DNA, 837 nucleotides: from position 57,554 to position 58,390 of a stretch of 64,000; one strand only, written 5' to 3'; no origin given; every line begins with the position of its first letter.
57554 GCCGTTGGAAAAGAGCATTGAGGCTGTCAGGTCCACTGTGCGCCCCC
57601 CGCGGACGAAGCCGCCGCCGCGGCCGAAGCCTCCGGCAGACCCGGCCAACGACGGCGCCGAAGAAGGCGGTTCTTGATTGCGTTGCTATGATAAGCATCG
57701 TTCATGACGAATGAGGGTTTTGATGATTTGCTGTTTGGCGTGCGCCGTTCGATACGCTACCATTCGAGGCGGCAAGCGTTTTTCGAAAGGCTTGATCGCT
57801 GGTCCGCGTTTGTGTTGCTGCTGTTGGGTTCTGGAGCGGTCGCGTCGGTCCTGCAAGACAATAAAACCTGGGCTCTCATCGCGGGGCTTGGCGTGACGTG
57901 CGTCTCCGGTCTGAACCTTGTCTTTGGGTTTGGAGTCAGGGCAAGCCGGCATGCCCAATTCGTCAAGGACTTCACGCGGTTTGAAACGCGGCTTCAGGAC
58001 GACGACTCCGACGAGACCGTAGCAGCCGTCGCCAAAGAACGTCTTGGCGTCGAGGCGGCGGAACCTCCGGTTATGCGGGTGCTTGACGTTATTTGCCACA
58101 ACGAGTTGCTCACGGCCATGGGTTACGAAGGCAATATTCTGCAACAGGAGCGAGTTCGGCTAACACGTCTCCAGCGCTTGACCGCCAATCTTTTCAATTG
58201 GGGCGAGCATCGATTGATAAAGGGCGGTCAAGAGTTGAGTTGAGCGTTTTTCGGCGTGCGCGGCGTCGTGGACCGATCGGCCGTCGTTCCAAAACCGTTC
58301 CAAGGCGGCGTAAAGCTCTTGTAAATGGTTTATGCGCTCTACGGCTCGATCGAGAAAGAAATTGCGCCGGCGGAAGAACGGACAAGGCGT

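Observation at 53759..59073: Candidate undescribed defence module: solitary PglX-like methyltransferase + Pro-rich micro-ORF + 2-TM SLATT-like protein + ECF sigma factor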

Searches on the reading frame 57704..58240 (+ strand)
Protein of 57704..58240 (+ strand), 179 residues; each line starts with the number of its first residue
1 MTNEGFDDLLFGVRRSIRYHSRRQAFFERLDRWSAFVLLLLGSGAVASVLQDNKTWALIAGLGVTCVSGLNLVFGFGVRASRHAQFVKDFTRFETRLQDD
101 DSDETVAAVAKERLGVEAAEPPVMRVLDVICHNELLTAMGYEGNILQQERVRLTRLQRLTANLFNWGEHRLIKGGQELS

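Call 6: search_protein_families(library=pfam, proteins=[window:57704-58240:+], max_evalue=0.01)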
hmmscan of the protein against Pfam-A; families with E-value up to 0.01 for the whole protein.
window:57704-58240:+ (179 aa): 0 families

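Call 7: search_protein_families(library=padloc, proteins=[window:57704-58240:+], max_evalue=0.01)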
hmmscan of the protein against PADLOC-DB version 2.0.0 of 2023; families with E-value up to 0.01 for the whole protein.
window:57704-58240:+ (179 aa): 0 families

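Call 8: search_protein_families(library=ncbifam, proteins=[window:57704-58240:+], max_evalue=0.01)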
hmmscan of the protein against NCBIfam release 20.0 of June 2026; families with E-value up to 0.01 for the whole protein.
window:57704-58240:+ (179 aa): 1 family
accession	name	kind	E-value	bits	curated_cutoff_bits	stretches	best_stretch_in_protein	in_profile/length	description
NF033634.1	SLATT_1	domain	0.00027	20.9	41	1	13-104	6-105/132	SLATT domain-containing protein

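Call 10: find_homologous_proteins(query=window:57704-58240:+, max_evalue=0.001)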
Query window:57704-58240:+ (179 aa): 357 proteins with E <= 0.001 among 902 candidates; the best 120 are listed.
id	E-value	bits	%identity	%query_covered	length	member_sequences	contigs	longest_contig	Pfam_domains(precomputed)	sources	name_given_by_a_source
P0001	3.0e-113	393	100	100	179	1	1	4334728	-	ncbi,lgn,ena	-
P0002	8.6e-80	284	76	99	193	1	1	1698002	-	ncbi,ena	-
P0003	2.1e-75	270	72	99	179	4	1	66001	-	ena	-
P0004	8.4e-72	258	70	99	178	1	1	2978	-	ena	-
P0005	1.8e-71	257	69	99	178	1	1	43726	-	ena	-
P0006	2.5e-71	257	69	99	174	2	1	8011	-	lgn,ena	-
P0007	3.5e-71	256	69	99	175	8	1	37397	-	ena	-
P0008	8.0e-68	245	67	99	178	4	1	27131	-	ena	-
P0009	2.0e-67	244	81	78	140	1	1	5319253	-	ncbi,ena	-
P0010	8.3e-67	242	64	99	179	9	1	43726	-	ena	-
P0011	5.5e-64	233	63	99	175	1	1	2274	-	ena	-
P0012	8.4e-63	229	65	98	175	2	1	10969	-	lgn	-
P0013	4.6e-62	227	62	98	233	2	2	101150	-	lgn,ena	-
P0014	6.0e-62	226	61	98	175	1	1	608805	-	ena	-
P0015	7.0e-62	226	61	98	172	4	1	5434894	-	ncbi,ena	-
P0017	2.6e-61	224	63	97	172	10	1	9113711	-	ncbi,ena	-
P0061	1.8e-34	137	43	93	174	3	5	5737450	-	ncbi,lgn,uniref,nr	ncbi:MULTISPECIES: hypothetical protein [Pseudomonas]|uniref:hypothetical protein n=1 Tax=Pseudomona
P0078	1.2e-30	124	42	88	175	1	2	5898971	-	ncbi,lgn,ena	ncbi:hypothetical protein [Pseudomonas sp. H1_G08]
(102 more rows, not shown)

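Call 11: find_encoding_contigs(protein=window:57704-58240:+, flank=10000, max_places=10)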
Protein window:57704-58240:+ (179 aa): 1 contig read that carries it; 1 place shown.
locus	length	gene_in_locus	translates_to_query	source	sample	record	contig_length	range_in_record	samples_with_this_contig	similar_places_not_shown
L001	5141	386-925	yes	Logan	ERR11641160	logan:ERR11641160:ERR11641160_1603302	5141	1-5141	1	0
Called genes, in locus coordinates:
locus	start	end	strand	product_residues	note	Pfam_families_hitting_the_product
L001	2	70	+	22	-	?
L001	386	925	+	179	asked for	-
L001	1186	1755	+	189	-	PF04542:Sigma70_r2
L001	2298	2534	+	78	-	PF01402:RHH_1 (faint)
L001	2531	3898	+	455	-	PF04471:Mrr_cat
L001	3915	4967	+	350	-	PF01555:N6_N4_Mtase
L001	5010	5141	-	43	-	?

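Call 12: find_encoding_contigs(protein=P0002, flank=8000, max_places=3)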
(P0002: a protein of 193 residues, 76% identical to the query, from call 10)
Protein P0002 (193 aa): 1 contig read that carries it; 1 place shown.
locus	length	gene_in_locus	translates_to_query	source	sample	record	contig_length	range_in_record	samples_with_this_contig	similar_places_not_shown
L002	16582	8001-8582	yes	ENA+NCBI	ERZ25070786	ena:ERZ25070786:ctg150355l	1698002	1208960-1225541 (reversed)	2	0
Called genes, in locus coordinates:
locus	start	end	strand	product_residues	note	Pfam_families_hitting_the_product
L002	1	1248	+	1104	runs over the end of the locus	PF13091:PLDc_2 (weak), PF00176:SNF2-rel_dom (weak), PF00270:DEAD (weak), PF04851:ResIII (weak), PF00271:Helicase_C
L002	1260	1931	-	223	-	PF02661:Fic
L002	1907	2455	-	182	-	-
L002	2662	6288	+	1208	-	PF02384:N6_Mtase (faint), PF07669:Eco57I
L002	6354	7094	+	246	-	PF17278:DUF5343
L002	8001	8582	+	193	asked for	-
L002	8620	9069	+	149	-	-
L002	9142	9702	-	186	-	-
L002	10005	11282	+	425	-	PF13414:TPR_11 (weak), PF13424:TPR_12 (weak), PF00515:TPR_1, PF13181:TPR_8 (weak), PF00515:TPR_1, PF07719:TPR_2 (weak), PF13181:TPR_8 (weak), PF13414:TPR_11, +5 more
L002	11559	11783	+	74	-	-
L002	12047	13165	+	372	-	PF13401:AAA_22 (faint)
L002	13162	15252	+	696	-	PF13191:AAA_16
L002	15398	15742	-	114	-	-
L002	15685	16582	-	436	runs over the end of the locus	PF02515:CoA_transf_3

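Call 13: find_encoding_contigs(protein=P0017, flank=8000, max_places=3)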
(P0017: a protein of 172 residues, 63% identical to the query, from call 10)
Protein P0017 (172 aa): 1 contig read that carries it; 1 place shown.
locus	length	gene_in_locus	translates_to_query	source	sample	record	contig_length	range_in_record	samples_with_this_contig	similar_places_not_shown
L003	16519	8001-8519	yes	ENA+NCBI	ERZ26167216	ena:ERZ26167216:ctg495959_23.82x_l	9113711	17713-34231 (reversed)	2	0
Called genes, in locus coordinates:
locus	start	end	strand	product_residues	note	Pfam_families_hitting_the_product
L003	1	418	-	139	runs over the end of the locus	PF07105:DUF1367 (faint)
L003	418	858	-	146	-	PF05037:DUF669 (weak)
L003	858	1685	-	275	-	PF04404:ERF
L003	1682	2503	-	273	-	PF09588:YqaJ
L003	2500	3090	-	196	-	PF13576:Pentapeptide_3 (faint), PF13599:Pentapeptide_4, PF00805:Pentapeptide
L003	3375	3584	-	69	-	-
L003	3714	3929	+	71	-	-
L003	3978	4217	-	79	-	PF13560:HTH_31 (weak)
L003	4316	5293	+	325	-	PF01381:HTH_3 (weak), PF00717:Peptidase_S24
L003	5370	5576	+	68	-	-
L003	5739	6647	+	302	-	PF01555:N6_N4_Mtase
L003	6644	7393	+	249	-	PF17411:SmaI (weak)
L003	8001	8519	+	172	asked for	-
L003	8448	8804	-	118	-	PF13560:HTH_31 (weak), PF01381:HTH_3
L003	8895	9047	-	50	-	-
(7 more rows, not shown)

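Call 14: find_encoding_contigs(protein=P0061, flank=8000, max_places=4)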
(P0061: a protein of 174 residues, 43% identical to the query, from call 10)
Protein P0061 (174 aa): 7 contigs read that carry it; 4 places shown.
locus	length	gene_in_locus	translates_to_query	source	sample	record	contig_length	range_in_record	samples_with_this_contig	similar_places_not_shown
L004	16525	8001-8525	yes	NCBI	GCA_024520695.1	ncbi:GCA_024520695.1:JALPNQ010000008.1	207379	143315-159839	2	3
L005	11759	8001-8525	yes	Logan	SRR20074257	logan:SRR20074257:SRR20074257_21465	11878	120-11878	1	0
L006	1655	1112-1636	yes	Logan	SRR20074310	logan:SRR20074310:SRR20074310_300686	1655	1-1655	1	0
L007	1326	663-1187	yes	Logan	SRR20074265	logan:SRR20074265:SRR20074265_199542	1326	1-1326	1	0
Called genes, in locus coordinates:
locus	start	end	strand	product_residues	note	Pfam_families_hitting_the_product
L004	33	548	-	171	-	-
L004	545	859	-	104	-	-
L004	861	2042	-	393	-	PF13191:AAA_16 (faint), PF13401:AAA_22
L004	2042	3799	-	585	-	PF00665:rve (weak)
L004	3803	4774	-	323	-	-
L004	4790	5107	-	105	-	-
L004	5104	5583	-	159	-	-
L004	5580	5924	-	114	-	-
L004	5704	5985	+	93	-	-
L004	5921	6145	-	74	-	-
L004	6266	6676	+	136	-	PF01381:HTH_3 (weak)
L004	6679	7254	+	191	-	PF27202:Flk_N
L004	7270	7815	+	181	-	-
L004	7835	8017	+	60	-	-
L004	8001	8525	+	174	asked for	-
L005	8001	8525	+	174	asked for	-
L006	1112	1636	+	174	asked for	-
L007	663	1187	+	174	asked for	-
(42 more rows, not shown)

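Call 17: find_related_loci(query=A1, collection=genome_contigs, flank=10000)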
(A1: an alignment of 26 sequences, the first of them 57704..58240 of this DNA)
Query A1 (179 aa) in genome_contigs; peptide patterns used: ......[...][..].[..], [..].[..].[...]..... (x = any residue, [..] = any of these).
96 stretches matched a pattern; 81 encode a relative of the query (tblastn E <= 1e-3); the best 80 are kept; 79 distinct loci.
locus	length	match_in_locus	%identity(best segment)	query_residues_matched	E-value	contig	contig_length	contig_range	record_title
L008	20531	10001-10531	76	1-177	6e-86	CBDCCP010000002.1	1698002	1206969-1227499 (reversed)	MAG: Bryobacterales bacterium isolate ed11b7c5-ea46-40d8-b3f2-1352c6ddd74d genome assembly, contig: contig_2, whole geno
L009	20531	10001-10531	73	1-177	2e-81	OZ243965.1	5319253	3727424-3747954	MAG: Bryobacterales bacterium isolate d9fe4927-0271-4d34-8a35-7101854e6c69 genome assembly, chromosome: 1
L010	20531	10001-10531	64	1-177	3e-73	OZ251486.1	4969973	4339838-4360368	MAG: Bryobacterales bacterium isolate e73e1c04-a23e-4090-b35f-9f246bdcc4c2 genome assembly, chromosome: 1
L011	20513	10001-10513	63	1-174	3e-67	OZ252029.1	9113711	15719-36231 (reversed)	MAG: Bryobacterales bacterium isolate af10eb97-6721-4eea-95a9-6ff168b1dfda genome assembly, chromosome: 1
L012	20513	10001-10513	63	1-174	8e-67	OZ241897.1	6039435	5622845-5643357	MAG: Acidobacteriota bacterium isolate 7b4b86e9-9a4d-44db-aaa0-056d26db6e00 genome assembly, chromosome: 1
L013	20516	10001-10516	62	1-175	7e-67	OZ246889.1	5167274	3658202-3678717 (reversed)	MAG: Acidobacteriota bacterium isolate ff652510-edf4-4ec4-9be5-423faa167112 genome assembly, chromosome: 1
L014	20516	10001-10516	62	1-175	1e-66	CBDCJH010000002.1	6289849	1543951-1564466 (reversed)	MAG: Acidobacteriota bacterium isolate c5bec7bd-8743-43d4-8d4a-7f4ec31ca422 genome assembly, contig: contig_2, whole gen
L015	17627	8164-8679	62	1-175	1e-66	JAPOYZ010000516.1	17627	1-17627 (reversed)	MAG: Candidatus Aminicenantes bacterium isolate COS4_bin_49 NODE_2677_length_17627_cov_7.05167, whole genome shotgun seq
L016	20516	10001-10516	62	1-175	2e-66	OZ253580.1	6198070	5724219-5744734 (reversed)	MAG: Acidobacteriota bacterium isolate 47452053-f15d-47d9-810f-b45a5afbde1b genome assembly, chromosome: 1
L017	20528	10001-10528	60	1-179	2e-66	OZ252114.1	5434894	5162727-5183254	MAG: Acidobacteriota bacterium isolate 28223251-268b-4a32-9235-904b27f41ce0 genome assembly, chromosome: 1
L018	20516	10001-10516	61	1-175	1e-65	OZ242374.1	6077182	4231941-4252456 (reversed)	MAG: Acidobacteriota bacterium isolate c92be0c8-fdd0-4eb5-bb74-4645c7abf429 genome assembly, chromosome: 1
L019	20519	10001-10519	60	1-177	4e-64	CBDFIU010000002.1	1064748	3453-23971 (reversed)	MAG: Bryobacterales bacterium isolate 72694c57-33f0-400b-a472-4fa8b87dc235 genome assembly, contig: contig_2, whole geno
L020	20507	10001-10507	61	2-174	4e-63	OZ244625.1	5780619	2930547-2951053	MAG: Bryobacterales bacterium isolate 977db337-f3f5-4b10-816d-e0f1db46c981 genome assembly, chromosome: 1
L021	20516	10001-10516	59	1-175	7e-63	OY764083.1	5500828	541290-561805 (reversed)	MAG: Acidobacteriota bacterium isolate 715e7d27-e149-44c2-9d7f-aa5f8d263fc4 genome assembly, chromosome: 1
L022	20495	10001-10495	63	8-175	2e-56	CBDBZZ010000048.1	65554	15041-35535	MAG: Bryobacterales bacterium isolate 74d63353-912c-4bc9-bbc2-a65f7fa8b3d4 genome assembly, contig: contig_48, whole gen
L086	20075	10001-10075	76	1-25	8e-7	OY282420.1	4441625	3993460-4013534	MAG: uncultured Bryobacterales bacterium isolate 78526416-339a-45b8-a6d3-8fabb82c2801 genome assembly, chromosome: 1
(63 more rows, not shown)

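Call 35: search_protein_families(library=padloc, proteins=[L002:6354-7091:+, L002:8620-9066:+], max_evalue=0.001)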
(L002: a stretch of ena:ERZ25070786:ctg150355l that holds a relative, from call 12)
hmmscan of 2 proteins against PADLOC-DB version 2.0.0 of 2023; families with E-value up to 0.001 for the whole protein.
L002:6354-7091:+ (246 aa): 1 family
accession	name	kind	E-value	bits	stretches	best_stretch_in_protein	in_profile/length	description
PDLC04589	PDC-M34A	-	9.1e-06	24.2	1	26-178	18-173/208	-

L002:8620-9066:+ (149 aa): 1 family
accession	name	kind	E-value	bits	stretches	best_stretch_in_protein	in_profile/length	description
PDLC00006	DruC1|DruC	-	0.00064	16.3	1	10-110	237-334/626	Unknown function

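Call 36: search_protein_families(library=pfam, proteins=[L002:8620-9066:+, L009:10578-10874:+], max_evalue=0.01)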
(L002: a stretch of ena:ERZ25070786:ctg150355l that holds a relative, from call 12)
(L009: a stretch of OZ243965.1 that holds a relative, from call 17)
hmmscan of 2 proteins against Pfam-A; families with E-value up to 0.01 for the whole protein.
L002:8620-9066:+ (149 aa): 13 families
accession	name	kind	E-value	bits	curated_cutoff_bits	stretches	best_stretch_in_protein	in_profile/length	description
PF07798.16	CCDC90-like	-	2.2e-06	28.1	33.5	1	5-94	2-97/175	Coiled-coil domain-containing protein 90-like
PF07889.17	DUF1664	-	8.9e-05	23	34.6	1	24-81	62-120/124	Protein of unknown function (DUF1664)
PF05531.17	NPV_P10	-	0.00026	21.8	29.8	0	37-83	16-63/75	Nucleopolyhedrovirus P10 protein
PF24922.1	ACBP4_C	-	0.00038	21.1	31.2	1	39-110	8-79/105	Acyl-CoA-binding domain-containing protein 4-6, C-terminal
PF04513.17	Baculo_PEP_C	-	0.0017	18.9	38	1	29-114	35-130/140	Baculovirus polyhedron envelope protein, PEP, C terminus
PF04977.20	DivIC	-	0.0018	18.5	28.9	0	49-89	18-58/80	Septum formation initiator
PF10805.13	DUF2730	-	0.0022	18.5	24.9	0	35-70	57-92/102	Protein of unknown function (DUF2730)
PF19220.6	Rod_CreS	-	0.0022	17.5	100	1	15-114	98-202/359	Crescentin, rod domain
PF04728.18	LPP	-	0.0035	18.1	29.1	0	62-87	7-32/53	Lipoprotein leucine-zipper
PF08614.16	ATG16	-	0.0053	17.4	33.7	1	31-104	71-137/200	Autophagy protein 16 (ATG16)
PF23991.1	DUF7310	-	0.0058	17.5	40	0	29-99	11-81/83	Coiled-coil region of unknown function (DUF7310)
PF00038.26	Filament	-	0.0068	16.5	40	1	20-116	176-275/313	Intermediate filament protein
PF20882.2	Sos7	-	0.0076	16.8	27.3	0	29-79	22-72/75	Kinetochore protein Sos7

L009:10578-10874:+ (99 aa): 0 families
